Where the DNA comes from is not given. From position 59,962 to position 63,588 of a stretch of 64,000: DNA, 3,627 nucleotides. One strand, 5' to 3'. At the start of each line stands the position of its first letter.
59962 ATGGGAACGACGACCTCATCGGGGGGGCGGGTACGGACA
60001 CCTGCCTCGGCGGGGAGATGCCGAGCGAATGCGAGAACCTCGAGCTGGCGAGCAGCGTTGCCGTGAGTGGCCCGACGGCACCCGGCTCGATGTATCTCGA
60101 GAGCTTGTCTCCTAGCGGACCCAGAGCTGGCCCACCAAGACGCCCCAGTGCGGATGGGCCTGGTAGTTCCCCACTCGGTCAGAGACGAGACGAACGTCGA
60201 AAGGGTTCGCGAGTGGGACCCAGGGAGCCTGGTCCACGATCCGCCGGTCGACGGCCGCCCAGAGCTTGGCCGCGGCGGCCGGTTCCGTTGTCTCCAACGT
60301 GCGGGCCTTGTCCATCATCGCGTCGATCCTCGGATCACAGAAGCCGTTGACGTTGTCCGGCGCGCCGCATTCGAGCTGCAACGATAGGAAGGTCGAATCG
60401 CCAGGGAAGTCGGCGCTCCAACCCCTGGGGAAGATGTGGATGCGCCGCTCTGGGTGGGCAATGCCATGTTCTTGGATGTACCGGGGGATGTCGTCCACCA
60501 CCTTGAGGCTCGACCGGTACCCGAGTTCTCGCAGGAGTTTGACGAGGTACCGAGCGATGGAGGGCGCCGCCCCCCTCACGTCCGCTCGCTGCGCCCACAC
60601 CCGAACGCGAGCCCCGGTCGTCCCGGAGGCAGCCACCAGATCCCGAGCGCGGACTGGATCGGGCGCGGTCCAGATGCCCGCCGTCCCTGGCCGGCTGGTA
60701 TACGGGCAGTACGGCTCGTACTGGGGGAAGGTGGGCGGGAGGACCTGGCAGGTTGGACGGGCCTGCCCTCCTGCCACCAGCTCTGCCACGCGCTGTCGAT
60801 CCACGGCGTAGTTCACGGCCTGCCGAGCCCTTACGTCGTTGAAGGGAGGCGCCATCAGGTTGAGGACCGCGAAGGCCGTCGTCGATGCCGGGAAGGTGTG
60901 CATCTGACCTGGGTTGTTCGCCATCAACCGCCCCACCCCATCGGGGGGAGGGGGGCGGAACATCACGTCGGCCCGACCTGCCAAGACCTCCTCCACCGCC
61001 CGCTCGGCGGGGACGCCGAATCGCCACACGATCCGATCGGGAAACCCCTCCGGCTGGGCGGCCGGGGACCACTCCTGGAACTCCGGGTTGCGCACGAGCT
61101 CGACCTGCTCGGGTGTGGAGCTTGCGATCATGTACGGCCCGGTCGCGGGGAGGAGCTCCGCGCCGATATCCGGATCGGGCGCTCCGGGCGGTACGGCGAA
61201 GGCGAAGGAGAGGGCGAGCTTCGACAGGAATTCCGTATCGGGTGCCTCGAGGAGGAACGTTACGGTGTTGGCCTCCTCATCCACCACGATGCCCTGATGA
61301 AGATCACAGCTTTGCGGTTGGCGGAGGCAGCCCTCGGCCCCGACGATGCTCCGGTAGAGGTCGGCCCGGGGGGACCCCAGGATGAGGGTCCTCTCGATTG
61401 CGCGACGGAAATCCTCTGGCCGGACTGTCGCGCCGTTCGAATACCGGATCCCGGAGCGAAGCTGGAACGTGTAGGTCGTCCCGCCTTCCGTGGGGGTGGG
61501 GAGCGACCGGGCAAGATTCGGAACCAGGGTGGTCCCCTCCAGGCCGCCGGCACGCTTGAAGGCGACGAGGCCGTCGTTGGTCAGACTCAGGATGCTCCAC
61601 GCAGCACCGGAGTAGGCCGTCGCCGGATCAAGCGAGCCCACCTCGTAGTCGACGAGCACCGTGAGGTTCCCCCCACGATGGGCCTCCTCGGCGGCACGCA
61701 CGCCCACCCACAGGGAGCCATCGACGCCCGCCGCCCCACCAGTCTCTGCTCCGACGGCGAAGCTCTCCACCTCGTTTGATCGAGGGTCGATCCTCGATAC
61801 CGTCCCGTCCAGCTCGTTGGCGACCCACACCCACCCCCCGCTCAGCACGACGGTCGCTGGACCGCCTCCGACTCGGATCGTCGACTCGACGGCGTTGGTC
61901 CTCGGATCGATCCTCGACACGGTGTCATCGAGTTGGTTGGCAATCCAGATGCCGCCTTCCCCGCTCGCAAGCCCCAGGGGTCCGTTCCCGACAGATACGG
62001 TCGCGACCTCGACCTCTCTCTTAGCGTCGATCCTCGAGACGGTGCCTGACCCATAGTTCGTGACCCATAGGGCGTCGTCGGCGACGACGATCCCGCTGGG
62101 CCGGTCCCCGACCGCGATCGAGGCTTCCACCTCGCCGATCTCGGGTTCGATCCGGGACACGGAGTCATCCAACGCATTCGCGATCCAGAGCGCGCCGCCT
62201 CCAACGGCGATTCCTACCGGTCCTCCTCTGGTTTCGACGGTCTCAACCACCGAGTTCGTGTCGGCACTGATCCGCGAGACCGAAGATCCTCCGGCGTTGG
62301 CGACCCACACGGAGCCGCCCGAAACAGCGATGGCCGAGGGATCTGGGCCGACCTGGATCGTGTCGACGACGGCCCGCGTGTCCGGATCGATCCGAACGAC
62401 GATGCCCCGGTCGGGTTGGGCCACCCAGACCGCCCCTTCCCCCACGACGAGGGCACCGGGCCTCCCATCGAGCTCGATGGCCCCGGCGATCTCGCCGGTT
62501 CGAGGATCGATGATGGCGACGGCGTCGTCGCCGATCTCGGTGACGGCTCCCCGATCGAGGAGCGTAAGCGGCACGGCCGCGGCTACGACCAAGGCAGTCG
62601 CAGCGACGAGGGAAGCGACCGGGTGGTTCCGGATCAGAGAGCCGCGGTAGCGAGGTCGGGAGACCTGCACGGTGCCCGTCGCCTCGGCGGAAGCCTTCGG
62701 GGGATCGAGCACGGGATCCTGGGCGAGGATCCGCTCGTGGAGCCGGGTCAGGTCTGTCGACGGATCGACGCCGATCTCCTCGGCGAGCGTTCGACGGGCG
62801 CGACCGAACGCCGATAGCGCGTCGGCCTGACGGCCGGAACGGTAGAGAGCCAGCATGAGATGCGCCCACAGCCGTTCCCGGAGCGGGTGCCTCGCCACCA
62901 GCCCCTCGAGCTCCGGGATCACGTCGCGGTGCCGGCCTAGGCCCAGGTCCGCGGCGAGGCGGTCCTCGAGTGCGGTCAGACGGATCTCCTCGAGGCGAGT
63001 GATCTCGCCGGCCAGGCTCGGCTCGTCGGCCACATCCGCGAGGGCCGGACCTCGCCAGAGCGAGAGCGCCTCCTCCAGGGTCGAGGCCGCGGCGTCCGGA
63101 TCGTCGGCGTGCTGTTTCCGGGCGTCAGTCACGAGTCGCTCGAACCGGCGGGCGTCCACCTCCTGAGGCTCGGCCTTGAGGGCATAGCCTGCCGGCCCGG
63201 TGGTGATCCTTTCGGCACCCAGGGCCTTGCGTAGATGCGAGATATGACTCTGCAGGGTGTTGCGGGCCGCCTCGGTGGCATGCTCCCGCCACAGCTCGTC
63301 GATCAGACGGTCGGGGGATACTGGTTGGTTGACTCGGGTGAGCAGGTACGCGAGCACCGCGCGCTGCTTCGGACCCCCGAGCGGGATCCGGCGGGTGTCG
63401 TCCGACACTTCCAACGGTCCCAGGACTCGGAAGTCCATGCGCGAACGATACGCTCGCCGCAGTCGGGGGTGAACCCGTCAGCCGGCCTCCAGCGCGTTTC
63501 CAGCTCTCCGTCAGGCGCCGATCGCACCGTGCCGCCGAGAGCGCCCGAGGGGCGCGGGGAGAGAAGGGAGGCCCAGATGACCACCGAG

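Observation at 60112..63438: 1108-aa one-component transmembrane regulator combining SARP/BTAD DNA-binding, a YVTN beta-propeller and a family-5 solute-binding domain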

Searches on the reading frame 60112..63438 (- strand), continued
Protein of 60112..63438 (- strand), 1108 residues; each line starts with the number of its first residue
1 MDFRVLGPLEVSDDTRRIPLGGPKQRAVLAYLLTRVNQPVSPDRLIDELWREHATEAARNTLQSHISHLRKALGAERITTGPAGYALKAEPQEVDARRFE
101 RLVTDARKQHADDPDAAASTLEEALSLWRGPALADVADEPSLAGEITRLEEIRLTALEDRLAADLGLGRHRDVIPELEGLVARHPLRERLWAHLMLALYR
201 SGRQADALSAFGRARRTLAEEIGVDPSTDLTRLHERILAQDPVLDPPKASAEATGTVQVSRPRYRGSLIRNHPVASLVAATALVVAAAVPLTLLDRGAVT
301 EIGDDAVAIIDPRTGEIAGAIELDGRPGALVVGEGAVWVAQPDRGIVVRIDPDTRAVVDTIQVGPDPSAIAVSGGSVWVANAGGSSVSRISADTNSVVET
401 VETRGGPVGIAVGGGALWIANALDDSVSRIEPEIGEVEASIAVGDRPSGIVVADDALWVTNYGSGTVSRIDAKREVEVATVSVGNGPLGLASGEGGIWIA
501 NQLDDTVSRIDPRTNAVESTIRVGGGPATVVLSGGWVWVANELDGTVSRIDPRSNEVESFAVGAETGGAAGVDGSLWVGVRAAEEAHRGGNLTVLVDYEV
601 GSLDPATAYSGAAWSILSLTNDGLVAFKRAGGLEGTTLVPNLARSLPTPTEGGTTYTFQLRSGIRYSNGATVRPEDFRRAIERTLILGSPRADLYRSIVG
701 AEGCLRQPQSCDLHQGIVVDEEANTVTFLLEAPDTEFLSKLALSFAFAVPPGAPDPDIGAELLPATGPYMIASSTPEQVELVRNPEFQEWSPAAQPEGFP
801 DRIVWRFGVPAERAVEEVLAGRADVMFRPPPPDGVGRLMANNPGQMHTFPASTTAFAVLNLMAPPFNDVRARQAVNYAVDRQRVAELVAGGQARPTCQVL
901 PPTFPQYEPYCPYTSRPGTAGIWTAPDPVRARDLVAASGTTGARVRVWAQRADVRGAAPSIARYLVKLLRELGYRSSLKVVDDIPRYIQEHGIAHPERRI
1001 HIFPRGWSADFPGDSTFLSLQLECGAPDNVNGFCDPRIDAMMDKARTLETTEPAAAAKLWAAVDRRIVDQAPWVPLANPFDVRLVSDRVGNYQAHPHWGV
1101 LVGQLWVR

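Call 89: search_protein_families(library=pfam, proteins=[L023:11606-12658:+, L023:12655-13626:+, L023:13571-14641:+, L023:14569-15660:+, L021:11556-12632:+, L021:13607-14641:+, L021:12080-13603:+], max_evalue=0.0001)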
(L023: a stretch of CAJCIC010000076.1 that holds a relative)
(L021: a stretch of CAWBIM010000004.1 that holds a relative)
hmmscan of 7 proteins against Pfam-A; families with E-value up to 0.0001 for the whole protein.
L023:11606-12658:+ (350 aa): 2 families
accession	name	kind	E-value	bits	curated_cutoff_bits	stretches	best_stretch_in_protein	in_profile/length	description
PF00528.27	BPD_transp_1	-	8.3e-22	78.2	26.4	1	146-340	1-181/184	Binding-protein-dependent transport system inner membrane component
PF12911.12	OppC_N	-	6.9e-09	35.9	23.9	1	26-62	3-39/53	N-terminal TM domain of oligopeptide transport permease C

L023:12655-13626:+ (323 aa): 2 families
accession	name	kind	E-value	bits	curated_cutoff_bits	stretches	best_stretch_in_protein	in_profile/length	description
PF00528.27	BPD_transp_1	-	5.1e-37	127.8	26.4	1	115-321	1-183/184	Binding-protein-dependent transport system inner membrane component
PF19300.4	BPD_transp_1_N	-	1.9e-15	57.5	23.8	1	1-82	1-93/114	Binding-prot-dependent transport system membrane comp, N-term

L023:13571-14641:+ (356 aa): 4 families
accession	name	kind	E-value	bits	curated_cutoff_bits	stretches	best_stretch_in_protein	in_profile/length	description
PF00005.33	ABC_tran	-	4.5e-26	92.5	25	1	44-202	2-137/137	ABC transporter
PF08352.17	oligo_HPY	-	7e-20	71.6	27.1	1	253-318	1-65/65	Oligopeptide/dipeptide transporter, C-terminal region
PF13304.12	AAA_21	-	1.1e-06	29.4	27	1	171-237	235-303/304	AAA domain, putative AbiEii toxin, Type IV TA system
PF02463.25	SMC_N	-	5.3e-05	23.2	40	0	55-248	26-212/220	RecF/RecN/SMC N terminal domain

L023:14569-15660:+ (363 aa): 3 families
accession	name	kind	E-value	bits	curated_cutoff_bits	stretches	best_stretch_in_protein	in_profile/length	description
PF00005.33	ABC_tran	-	3.7e-30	105.8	25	1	66-216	2-136/137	ABC transporter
PF08352.17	oligo_HPY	-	3.1e-18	66.3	27.1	1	268-334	1-65/65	Oligopeptide/dipeptide transporter, C-terminal region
PF13304.12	AAA_21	-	4.8e-05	24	27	0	79-110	3-29/304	AAA domain, putative AbiEii toxin, Type IV TA system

L021:11556-12632:+ (358 aa): 2 families
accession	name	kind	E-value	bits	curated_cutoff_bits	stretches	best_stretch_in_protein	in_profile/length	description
PF00528.27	BPD_transp_1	-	4.1e-29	102.1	26.4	1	151-348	2-183/184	Binding-protein-dependent transport system inner membrane component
PF12911.12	OppC_N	-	2.6e-07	30.9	23.9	1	29-66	2-39/53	N-terminal TM domain of oligopeptide transport permease C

L021:13607-14641:+ (344 aa): 4 families
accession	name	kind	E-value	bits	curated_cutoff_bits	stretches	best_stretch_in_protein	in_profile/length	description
PF00005.33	ABC_tran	-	2.3e-30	106.4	25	1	29-187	2-137/137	ABC transporter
PF08352.17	oligo_HPY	-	9.3e-22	77.6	27.1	1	238-303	1-65/65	Oligopeptide/dipeptide transporter, C-terminal region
PF13304.12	AAA_21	-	2.6e-07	31.4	27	1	156-222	235-303/304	AAA domain, putative AbiEii toxin, Type IV TA system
PF02463.25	SMC_N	-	5.2e-05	23.2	40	1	39-231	25-211/220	RecF/RecN/SMC N terminal domain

L021:12080-13603:+ (507 aa): 2 families
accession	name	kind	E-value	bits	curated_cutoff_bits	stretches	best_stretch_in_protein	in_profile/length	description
PF00528.27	BPD_transp_1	-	1.5e-36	126.3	26.4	1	300-505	2-183/184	Binding-protein-dependent transport system inner membrane component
PF19300.4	BPD_transp_1_N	-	2.4e-18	66.8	23.8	1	188-268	4-83/114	Binding-prot-dependent transport system membrane comp, N-term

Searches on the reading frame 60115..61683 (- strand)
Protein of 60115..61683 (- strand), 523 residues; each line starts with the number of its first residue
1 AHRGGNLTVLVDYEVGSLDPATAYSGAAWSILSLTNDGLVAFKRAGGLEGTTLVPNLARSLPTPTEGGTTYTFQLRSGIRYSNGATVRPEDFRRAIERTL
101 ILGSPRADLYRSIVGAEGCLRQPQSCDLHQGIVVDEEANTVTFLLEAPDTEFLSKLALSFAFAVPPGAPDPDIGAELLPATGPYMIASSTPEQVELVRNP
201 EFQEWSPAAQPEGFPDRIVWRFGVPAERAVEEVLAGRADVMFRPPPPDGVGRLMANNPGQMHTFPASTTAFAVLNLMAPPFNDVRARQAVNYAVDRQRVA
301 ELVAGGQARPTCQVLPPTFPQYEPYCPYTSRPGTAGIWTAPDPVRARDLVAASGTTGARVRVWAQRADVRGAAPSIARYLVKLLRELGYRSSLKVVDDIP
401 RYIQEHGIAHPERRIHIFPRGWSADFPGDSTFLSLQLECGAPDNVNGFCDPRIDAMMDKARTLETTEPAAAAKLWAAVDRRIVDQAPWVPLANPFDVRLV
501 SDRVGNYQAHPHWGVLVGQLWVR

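Call 53: search_solved_structures(query=window:60115-61683:-, show_alignments=3, max_evalue=1e-8)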
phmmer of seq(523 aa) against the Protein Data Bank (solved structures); distinct sequences matched with E-value up to 1e-8: 27.
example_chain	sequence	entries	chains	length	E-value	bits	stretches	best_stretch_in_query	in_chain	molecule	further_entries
2wok_A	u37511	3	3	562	3.7e-45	157.7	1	2-515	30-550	CLAVULANIC ACID BIOSYNTHESIS OLIGOPEPTIDE BINDING PROTEIN 2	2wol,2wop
8upi_A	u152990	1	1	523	9.8e-42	146.5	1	2-506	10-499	Peptide ABC transporter substrate-binding protein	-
1uqw_A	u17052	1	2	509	5.3e-25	91.2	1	47-493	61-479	PUTATIVE BINDING PROTEIN YLIB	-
3m8u_A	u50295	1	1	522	3.1e-22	82.1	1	19-512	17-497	Heme-binding protein A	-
1dpe_A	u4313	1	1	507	5.6e-15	58.2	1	39-501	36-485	DIPEPTIDE-BINDING PROTEIN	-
1dpp_A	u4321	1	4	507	2e-14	56.4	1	39-496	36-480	DIPEPTIDE BINDING PROTEIN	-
8z1y_F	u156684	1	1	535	2.3e-14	56.1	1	39-496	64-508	Dipeptide-binding protein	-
4qfk_H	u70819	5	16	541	3.2e-14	55.6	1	67-497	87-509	ABC transporter periplasmic peptide-binding protein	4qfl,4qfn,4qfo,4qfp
8are_A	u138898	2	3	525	8.5e-14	54.3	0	257-323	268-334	Oligopeptide-binding protein OppA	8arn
8z1z_F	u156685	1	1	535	1.8e-13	53.2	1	39-332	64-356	Dipeptide-binding protein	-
5f1q_A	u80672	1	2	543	1.9e-13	53.1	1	40-467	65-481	Periplasmic dipeptide transport protein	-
3zs6_A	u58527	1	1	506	2.1e-13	53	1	7-508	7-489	PERIPLASMIC OLIGOPEPTIDE-BINDING PROTEIN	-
4gl8_A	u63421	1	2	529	5.1e-13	51.7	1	53-437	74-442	Oligopeptide ABC transporter OppAIV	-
4toz_A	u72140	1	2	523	6.7e-13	51.3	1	14-507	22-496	Periplasmic murein peptide-binding protein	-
3o9p_A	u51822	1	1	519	7.4e-13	51.2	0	14-324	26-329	Periplasmic murein peptide-binding protein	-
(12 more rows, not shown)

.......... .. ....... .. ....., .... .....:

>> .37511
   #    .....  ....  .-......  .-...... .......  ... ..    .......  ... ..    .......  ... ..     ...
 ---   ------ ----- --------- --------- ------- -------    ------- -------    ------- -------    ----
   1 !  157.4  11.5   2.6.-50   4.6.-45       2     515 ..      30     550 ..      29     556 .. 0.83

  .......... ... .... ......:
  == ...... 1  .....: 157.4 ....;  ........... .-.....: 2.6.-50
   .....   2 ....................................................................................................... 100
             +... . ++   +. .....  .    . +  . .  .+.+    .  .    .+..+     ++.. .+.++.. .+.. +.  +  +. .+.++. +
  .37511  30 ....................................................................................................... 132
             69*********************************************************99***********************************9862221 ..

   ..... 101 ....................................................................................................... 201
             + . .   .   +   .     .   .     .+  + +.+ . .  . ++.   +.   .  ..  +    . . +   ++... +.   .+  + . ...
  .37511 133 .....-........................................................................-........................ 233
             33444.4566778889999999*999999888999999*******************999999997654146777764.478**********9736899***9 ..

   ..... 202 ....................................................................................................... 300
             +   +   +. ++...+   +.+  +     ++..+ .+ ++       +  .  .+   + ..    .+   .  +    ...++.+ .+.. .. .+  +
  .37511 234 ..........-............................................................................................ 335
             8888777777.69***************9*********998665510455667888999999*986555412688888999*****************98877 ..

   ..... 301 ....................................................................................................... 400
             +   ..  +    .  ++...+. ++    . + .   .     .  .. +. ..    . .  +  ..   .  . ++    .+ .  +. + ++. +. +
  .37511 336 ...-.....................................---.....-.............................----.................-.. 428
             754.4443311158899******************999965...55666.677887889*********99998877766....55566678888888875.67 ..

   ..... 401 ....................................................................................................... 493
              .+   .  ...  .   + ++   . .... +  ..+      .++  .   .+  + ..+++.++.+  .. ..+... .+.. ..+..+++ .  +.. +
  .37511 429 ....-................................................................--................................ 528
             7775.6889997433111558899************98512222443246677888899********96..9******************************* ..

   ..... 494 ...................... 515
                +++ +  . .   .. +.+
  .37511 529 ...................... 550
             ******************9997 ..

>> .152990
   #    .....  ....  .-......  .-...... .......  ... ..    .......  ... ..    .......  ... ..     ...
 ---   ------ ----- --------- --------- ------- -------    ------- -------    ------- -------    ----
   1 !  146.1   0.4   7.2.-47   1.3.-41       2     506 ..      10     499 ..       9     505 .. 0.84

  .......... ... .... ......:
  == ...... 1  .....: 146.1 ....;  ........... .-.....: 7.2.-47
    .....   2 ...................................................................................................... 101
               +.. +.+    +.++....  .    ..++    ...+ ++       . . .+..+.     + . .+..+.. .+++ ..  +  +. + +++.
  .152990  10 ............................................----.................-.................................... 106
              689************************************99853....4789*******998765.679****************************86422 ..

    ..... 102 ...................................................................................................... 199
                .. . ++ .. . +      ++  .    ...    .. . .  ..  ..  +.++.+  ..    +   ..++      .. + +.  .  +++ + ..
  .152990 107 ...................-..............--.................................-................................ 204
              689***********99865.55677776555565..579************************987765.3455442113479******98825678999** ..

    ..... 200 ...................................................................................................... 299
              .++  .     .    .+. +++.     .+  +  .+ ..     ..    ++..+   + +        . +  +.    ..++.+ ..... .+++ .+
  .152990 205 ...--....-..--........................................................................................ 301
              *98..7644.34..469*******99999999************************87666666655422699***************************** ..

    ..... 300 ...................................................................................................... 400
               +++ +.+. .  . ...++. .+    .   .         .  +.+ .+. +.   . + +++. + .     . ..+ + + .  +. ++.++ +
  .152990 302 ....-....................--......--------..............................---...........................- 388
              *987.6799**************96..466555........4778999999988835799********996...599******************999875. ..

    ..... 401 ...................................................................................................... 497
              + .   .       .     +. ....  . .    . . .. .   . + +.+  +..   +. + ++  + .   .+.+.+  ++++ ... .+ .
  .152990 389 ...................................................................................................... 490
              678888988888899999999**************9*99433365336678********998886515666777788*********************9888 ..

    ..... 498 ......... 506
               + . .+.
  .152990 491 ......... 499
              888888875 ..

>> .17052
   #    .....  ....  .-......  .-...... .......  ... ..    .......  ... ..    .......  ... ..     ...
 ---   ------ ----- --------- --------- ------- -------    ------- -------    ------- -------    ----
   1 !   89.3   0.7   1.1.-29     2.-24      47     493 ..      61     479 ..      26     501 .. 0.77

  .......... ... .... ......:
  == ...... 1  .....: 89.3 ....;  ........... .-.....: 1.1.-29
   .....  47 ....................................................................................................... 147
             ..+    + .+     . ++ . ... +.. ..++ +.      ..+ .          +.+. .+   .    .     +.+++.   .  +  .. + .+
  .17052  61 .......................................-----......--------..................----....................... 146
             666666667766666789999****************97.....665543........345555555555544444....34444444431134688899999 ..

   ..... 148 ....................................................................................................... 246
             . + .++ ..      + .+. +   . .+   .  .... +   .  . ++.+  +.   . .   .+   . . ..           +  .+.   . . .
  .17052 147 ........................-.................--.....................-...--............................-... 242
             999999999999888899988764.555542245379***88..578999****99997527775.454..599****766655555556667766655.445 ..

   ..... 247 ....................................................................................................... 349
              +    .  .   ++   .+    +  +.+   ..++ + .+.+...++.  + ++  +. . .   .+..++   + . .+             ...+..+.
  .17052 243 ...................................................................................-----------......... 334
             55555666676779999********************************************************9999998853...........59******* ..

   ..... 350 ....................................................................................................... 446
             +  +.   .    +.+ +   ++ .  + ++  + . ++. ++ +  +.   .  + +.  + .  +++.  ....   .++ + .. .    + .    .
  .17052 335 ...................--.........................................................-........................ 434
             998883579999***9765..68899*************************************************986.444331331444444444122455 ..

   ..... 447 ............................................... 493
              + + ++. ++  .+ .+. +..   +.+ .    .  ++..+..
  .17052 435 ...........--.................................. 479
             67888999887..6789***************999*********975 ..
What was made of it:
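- Closest known: Cluster-C. Same: The W-x-x-D-[FY]-P motif is shared with OppA2 and 8upi (call 53).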
